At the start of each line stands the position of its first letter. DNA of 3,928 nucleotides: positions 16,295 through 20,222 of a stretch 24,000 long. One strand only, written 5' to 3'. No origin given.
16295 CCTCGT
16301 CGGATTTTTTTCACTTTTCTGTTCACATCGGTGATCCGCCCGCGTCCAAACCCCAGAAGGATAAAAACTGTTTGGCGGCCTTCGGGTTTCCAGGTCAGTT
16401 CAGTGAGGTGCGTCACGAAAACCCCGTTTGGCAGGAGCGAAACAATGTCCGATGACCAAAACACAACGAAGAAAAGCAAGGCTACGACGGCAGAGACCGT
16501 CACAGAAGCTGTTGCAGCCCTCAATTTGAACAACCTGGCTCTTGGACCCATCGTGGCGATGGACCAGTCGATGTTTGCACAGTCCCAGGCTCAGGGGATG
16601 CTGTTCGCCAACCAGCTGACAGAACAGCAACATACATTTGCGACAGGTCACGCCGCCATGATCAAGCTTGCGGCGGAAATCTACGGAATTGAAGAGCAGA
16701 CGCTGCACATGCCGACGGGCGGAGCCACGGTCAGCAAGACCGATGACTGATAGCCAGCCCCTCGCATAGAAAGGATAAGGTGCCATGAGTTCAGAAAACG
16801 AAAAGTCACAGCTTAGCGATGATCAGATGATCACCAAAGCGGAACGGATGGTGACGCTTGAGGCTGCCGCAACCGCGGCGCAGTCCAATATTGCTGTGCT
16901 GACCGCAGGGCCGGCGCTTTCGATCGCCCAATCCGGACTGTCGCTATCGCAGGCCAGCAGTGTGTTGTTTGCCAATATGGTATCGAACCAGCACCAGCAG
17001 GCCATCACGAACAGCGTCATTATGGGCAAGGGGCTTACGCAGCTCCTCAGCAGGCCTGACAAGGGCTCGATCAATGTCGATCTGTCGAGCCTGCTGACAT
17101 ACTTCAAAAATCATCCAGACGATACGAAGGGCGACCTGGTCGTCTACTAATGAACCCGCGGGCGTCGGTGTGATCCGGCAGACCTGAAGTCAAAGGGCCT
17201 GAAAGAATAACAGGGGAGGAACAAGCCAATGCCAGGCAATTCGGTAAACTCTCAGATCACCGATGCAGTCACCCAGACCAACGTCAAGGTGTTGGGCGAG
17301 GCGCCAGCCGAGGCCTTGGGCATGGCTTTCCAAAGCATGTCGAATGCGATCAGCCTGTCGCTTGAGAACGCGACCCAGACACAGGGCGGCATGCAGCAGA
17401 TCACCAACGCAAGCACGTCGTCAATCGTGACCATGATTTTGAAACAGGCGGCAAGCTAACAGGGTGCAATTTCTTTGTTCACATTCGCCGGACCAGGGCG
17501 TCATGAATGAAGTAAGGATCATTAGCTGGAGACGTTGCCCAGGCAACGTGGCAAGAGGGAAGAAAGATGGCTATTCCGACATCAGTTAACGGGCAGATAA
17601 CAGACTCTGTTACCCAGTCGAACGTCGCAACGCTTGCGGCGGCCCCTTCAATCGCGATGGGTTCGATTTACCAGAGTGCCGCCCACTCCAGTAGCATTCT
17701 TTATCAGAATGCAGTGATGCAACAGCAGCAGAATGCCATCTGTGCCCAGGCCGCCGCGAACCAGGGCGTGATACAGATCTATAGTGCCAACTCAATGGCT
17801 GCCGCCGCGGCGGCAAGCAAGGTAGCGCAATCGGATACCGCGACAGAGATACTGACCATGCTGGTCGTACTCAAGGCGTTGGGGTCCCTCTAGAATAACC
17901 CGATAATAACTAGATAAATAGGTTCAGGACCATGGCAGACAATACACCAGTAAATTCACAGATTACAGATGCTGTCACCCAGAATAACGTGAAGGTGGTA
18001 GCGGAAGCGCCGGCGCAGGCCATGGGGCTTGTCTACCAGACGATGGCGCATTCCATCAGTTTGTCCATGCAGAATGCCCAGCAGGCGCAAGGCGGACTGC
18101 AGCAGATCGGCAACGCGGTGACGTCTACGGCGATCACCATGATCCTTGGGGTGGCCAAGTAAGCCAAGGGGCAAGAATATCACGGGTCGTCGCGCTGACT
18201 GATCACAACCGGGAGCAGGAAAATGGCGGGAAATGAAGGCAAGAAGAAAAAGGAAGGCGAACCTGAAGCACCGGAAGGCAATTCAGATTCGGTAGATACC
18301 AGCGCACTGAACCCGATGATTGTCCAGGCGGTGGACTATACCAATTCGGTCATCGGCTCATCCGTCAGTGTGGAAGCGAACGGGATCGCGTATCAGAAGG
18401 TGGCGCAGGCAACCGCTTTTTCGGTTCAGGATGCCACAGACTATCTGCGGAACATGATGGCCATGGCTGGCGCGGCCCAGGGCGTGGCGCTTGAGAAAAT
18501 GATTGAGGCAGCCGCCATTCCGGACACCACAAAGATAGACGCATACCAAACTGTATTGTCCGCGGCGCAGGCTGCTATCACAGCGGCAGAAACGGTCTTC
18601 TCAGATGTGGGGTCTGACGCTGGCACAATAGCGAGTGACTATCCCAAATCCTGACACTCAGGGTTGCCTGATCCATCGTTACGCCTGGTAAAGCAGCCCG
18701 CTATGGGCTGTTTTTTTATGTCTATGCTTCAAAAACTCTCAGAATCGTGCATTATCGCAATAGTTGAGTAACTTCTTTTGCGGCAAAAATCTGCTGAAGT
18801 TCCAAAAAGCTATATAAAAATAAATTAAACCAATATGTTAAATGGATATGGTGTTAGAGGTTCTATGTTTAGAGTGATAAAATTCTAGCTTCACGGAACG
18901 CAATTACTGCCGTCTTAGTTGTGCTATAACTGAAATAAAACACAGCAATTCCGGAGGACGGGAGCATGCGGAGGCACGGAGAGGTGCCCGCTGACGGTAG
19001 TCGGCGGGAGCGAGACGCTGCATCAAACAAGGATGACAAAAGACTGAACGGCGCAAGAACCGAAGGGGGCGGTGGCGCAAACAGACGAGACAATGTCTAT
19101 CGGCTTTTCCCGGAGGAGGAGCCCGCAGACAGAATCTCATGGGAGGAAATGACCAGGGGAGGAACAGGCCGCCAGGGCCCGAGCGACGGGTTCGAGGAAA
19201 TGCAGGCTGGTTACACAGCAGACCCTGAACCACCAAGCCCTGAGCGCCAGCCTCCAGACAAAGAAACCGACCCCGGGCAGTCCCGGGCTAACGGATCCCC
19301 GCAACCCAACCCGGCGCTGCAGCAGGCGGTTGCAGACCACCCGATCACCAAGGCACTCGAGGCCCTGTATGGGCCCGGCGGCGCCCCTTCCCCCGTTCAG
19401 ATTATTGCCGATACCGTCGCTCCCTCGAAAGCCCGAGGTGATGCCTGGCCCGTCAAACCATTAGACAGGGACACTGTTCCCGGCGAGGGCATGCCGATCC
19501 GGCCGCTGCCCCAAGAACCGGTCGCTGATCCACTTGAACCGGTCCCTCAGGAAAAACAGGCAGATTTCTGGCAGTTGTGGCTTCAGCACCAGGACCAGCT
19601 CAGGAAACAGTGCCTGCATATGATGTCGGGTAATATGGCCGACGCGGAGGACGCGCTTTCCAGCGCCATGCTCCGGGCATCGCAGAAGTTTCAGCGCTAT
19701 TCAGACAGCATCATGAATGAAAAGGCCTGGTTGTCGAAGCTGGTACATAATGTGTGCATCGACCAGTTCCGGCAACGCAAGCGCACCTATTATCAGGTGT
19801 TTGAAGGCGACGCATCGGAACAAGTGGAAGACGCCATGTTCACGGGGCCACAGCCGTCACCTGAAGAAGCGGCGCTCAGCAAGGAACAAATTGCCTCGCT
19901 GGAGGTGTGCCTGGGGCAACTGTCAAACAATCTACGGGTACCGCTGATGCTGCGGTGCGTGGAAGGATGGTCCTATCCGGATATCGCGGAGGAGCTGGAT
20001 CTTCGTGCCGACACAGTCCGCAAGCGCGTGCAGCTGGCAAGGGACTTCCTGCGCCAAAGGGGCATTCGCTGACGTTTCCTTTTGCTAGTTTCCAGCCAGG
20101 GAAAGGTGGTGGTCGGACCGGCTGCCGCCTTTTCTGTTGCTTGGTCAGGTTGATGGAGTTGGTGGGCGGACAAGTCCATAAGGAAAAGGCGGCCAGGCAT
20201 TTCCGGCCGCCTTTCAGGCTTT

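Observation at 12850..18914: Eight copies of a fixed-geometry TCAC-N16-CGTC motif define a putative ECF sigma regulon covering reb genes, the sigma gene and a divergent unknown gene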

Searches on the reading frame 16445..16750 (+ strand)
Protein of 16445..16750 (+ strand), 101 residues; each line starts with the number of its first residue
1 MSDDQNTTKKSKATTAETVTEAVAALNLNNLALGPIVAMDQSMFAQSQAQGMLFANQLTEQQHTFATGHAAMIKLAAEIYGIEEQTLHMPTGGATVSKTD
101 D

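Call 5: search_protein_families(library=pfam, proteins=[window:16445-16750:+], max_evalue=0.01)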
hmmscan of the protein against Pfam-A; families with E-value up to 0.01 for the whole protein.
window:16445-16750:+ (101 aa): 1 family
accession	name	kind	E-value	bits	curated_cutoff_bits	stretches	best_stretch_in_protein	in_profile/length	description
PF11747.13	RebB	-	2e-07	31.4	24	1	19-84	1-66/68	Killing trait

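Call 6: search_protein_families(library=ncbifam, proteins=[window:16445-16750:+], max_evalue=0.01)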
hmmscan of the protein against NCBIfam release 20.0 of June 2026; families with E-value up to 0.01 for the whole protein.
window:16445-16750:+ (101 aa): 0 families

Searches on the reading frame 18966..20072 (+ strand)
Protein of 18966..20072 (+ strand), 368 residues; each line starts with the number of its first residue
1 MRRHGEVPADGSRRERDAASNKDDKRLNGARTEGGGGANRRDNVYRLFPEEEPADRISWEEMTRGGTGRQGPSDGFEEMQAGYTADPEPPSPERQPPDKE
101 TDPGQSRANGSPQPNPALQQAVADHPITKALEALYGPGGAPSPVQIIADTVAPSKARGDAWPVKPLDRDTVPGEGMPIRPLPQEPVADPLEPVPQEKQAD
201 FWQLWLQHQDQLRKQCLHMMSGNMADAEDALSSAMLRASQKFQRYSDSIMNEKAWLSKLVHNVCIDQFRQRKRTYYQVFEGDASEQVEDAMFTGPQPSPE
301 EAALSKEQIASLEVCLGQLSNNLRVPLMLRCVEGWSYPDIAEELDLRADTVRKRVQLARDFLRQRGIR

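Call 5: search_protein_families(library=pfam, proteins=[window:18966-20072:+], max_evalue=0.01)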
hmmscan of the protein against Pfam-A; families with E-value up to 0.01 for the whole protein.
window:18966-20072:+ (368 aa): 4 families
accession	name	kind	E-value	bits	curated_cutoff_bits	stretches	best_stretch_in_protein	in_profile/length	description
PF08281.18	Sigma70_r4_2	-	2.5e-11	43.5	25.7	1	311-361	3-53/54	Sigma-70, region 4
PF04542.20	Sigma70_r2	-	7.7e-11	42.1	24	1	205-274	2-71/71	Sigma-70 region 2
PF07638.17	Sigma70_ECF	-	0.00043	20.7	21.1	1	199-364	17-181/185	ECF sigma factor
PF04545.22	Sigma70_r4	-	0.005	16.8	24.1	1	315-363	1-49/50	Sigma-70, region 4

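Call 6: search_protein_families(library=ncbifam, proteins=[window:18966-20072:+], max_evalue=0.01)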
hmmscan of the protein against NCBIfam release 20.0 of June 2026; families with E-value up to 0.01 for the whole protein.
window:18966-20072:+ (368 aa): 84 families (the best 25 are shown)
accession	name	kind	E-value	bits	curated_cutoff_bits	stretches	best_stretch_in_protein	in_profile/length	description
TIGR02937.1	sigma70-ECF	superfamily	5.5e-21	74.9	42.9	1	201-365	3-164/165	sigma-70 family RNA polymerase sigma factor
NF008888.0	PRK11922.1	equivalog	2.1e-20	73.3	204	1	223-364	53-194/231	RNA polymerase sigma factor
NF007223.0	PRK09641.1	equivalog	2.6e-20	73.1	209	1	196-365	15-183/187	RNA polymerase sigma factor SigW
NF058625.1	sigma_PG0214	equivalog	2e-17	63.4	130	1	198-365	3-160/170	GFO_1088 family ECF-type sigma factor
TIGR02989.1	Sig-70_gvs1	subfamily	2.4e-17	63.3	124.55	1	200-364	2-156/158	RNA polymerase sigma-70 factor, Rhodopirellula/Verrucomicrobium family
NF007229.0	PRK09647.1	equivalog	5.6e-16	58.5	265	1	204-364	49-200/220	RNA polymerase sigma factor SigE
TIGR02985.1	Sig70_bacteroi1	subfamily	1.8e-15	57.5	126.4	1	200-364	2-160/162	RNA polymerase sigma-70 factor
NF009167.0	PRK12514.1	equivalog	2.6e-15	56.8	265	1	196-355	17-167/180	RNA polymerase sigma factor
NF006089.0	PRK08241.1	subfamily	2.9e-15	56.2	240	1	191-364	14-202/343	RNA polymerase subunit sigma-70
TIGR02948.1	SigW_bacill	equivalog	6.1e-15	55.8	243.1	1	203-365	22-183/187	RNA polymerase sigma factor SigW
NF007225.0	PRK09643.1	equivalog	6.3e-15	55.4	190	1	198-362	26-178/204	RNA polymerase sigma factor SigM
TIGR02947.1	SigH_actino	hypoth_equivalog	7e-15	55.2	251.55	1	200-364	12-177/193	RNA polymerase sigma-70 factor, TIGR02947 family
TIGR02960.1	SigX5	hypoth_equivalog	2.4e-14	53.2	264.75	1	197-365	3-189/322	RNA polymerase sigma-70 factor, TIGR02960 family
NF007216.0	PRK09638.1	equivalog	3.4e-14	53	194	1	198-363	17-171/180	RNA polymerase sigma factor SigY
NF009176.0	PRK12524.1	equivalog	5.4e-14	52.4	264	1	220-351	46-169/196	RNA polymerase sigma factor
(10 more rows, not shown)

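Call 13: find_homologous_proteins(query=window:18966-20072:+, max_evalue=1e-10)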
Query window:18966-20072:+ (368 aa): 70 proteins with E <= 1e-10 among 3834 candidates.
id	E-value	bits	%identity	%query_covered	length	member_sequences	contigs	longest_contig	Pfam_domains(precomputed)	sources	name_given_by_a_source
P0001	1.1e-244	830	99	100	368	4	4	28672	PF04542.21,PF08281.19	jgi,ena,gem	-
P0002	2.2e-186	638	79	100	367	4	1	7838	PF04542.21,PF08281.19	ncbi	-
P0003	9.9e-103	362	55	100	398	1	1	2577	PF04542.21,PF08281.19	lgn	-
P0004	4.3e-101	357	65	66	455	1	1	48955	PF04542.21,PF08281.19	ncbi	-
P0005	3.5e-97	344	62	67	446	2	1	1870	PF04542.21,PF08281.19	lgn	-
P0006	1.0e-96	343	80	54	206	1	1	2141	PF04542.21,PF08281.19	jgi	jgi:RNA polymerase sigma-70 factor (ECF subfamily)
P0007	2.5e-95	338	48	100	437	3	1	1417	PF04542.21,PF08281.19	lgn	-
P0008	3.9e-87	311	57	79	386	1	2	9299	PF04542.21,PF08281.19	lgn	-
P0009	1.7e-82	296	46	100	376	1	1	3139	PF07638.18,PF04542.21,PF08281.19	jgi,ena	-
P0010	2.2e-77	279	54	72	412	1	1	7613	PF04542.21,PF08281.19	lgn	-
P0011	4.8e-77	278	54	67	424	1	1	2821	PF04542.21,PF08281.19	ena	-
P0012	8.3e-76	274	54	71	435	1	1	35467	PF04542.21,PF08281.19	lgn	-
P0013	1.1e-75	273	46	90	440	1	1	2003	PF04542.21,PF08281.19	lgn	-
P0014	1.3e-74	270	48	83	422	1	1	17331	PF04542.21,PF08281.19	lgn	-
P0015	2.5e-73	266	54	67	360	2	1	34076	PF07638.18,PF04545.23,PF04542.21,PF08281.19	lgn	-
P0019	1.7e-69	253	51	67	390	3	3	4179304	PF07638.18,PF04542.21,PF08281.19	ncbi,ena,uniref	ncbi:RNA polymerase sigma factor [Kordiimonas sp.]|uniref:RNA polymerase sigma factor n=2 Tax=Kordii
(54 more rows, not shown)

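Call 15: find_encoding_contigs(protein=P0002, flank=10000, max_places=2)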
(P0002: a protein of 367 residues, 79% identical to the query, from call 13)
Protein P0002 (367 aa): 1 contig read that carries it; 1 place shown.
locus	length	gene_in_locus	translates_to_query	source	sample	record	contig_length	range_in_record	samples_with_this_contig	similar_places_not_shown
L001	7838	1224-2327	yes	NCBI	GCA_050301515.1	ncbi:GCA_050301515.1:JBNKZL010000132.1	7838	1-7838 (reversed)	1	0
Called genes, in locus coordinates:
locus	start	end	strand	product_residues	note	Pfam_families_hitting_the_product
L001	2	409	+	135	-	?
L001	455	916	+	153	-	-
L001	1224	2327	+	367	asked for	PF04542:Sigma70_r2, PF08281:Sigma70_r4_2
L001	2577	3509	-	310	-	-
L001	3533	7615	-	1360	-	-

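Call 16: find_encoding_contigs(protein=P0004, flank=10000, max_places=2)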
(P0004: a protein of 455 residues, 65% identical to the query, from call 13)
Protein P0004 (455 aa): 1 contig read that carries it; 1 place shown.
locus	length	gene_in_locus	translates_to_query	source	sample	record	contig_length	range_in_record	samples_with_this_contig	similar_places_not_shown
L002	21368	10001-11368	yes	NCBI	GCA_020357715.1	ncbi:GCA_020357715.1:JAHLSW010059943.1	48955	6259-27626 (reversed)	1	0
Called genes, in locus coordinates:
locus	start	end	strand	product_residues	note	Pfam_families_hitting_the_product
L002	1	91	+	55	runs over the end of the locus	-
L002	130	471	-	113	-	-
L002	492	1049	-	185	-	PF23023:Anti-Pycsar_Apyc1 (weak), PF12706:Lactamase_B_2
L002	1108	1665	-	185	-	PF07310:PAS_5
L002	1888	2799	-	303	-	-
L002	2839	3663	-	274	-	-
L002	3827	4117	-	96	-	-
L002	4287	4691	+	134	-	-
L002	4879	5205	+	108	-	PF11747:RebB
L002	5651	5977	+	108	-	PF11747:RebB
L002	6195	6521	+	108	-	PF11747:RebB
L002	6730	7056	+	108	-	PF11747:RebB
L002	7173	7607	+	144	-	PF11747:RebB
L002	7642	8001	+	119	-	PF11747:RebB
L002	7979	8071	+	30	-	-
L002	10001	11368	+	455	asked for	PF04542:Sigma70_r2, PF08281:Sigma70_r4_2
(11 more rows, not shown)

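Call 17: find_encoding_contigs(protein=P0019, flank=10000, max_places=2)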
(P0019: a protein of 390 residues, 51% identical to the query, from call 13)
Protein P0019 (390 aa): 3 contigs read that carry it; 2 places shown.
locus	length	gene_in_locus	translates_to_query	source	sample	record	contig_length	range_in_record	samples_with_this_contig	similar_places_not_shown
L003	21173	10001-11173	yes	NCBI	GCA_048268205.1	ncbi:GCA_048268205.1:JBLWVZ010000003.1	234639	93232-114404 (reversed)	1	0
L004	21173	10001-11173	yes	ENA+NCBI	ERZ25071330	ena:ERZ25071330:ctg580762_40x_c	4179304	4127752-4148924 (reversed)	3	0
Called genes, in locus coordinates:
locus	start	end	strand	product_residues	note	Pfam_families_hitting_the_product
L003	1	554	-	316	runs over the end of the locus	-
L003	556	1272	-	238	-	PF01183:Glyco_hydro_25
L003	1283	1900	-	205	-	-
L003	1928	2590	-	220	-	-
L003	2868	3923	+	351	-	PF03265:DNase_II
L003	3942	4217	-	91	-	-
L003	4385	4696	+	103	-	-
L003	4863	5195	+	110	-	PF11747:RebB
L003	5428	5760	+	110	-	PF11747:RebB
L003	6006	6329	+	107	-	PF11747:RebB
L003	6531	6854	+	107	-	PF11747:RebB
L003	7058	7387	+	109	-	PF11747:RebB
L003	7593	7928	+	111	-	-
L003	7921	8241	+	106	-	-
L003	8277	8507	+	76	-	PF11747:RebB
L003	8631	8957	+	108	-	-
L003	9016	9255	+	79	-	PF11747:RebB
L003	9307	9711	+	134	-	-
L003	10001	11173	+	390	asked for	PF04542:Sigma70_r2, PF07638:Sigma70_ECF (weak), PF08281:Sigma70_r4_2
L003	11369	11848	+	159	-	PF13384:HTH_23, PF01381:HTH_3 (weak), PF12802:MarR_2 (weak)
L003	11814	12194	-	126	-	PF11351:GTA_holin_3TM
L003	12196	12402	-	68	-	-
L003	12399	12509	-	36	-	-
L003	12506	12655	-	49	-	-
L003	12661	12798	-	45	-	-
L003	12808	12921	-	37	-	-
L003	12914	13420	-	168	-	-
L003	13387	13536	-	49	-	-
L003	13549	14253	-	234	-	-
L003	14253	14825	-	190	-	-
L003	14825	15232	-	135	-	-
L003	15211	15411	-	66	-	-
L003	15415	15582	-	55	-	-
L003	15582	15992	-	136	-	-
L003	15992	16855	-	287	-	PF18628:P2_N (weak), PF25513:P2_C (weak)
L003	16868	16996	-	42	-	-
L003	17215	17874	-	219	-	-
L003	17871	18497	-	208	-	-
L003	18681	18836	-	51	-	-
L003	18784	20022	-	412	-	PF01446:Rep_1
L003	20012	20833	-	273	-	PF02086:MethyltransfD12 (faint)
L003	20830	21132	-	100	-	-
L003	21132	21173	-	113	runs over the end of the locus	-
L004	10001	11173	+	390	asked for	PF04542:Sigma70_r2, PF07638:Sigma70_ECF (weak), PF08281:Sigma70_r4_2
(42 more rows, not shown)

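Call 59: search_protein_families(library=pfam, proteins=[L003:2868-3923:+, L001:3533-7615:-], max_evalue=0.01)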
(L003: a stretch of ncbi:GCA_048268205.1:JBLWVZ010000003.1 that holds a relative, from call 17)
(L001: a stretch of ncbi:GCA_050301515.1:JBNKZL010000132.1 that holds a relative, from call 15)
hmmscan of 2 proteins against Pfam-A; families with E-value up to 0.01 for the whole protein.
L003:2868-3923:+ (351 aa): 1 family
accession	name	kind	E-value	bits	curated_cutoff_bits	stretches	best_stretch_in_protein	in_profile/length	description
PF03265.21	DNase_II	-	1.1e-71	242.2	23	1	12-343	5-319/326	Deoxyribonuclease II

L001:3533-7615:- (1360 aa): 0 families

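Call 82: predict_structure(alignment_id=A4)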
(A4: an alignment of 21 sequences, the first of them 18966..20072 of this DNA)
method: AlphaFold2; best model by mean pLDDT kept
length: 368 residues; sequences in the alignment: 21
mean_pLDDT: 63.8   pTM: 0.32
mean pLDDT of the five models: 63.8, 60.3, 59.2, 59.1, 57.1
residues with pLDDT >= 90: 89; 70-90: 65; 50-70: 58; < 50: 156
segments of 3 or more residues with pLDDT < 50: 1-43, 53-70, 73-85, 90-96, 98-113, 152-191, 277-292
pLDDT, mean of each block of 10 residues (from residue 1): 42 39 40 36 53 39 41 47 46 44 38 57 67 61 61 43 39 39 38 73 93 92 88 92 88 92 88 56 40 66 82 89 92 92 93 94 86
secondary structure, 60 per line:
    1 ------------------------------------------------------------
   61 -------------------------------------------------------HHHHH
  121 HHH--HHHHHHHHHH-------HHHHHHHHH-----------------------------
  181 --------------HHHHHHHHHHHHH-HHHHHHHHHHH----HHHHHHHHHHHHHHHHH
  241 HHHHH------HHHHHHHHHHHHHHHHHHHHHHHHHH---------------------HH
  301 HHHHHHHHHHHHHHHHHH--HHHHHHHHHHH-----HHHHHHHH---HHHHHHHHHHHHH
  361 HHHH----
elements in order: H116-123 H126-135 H143-151 H195-207 H209-219 H224-245 H252-277 H299-318 H321-331 H337-344 H348-364
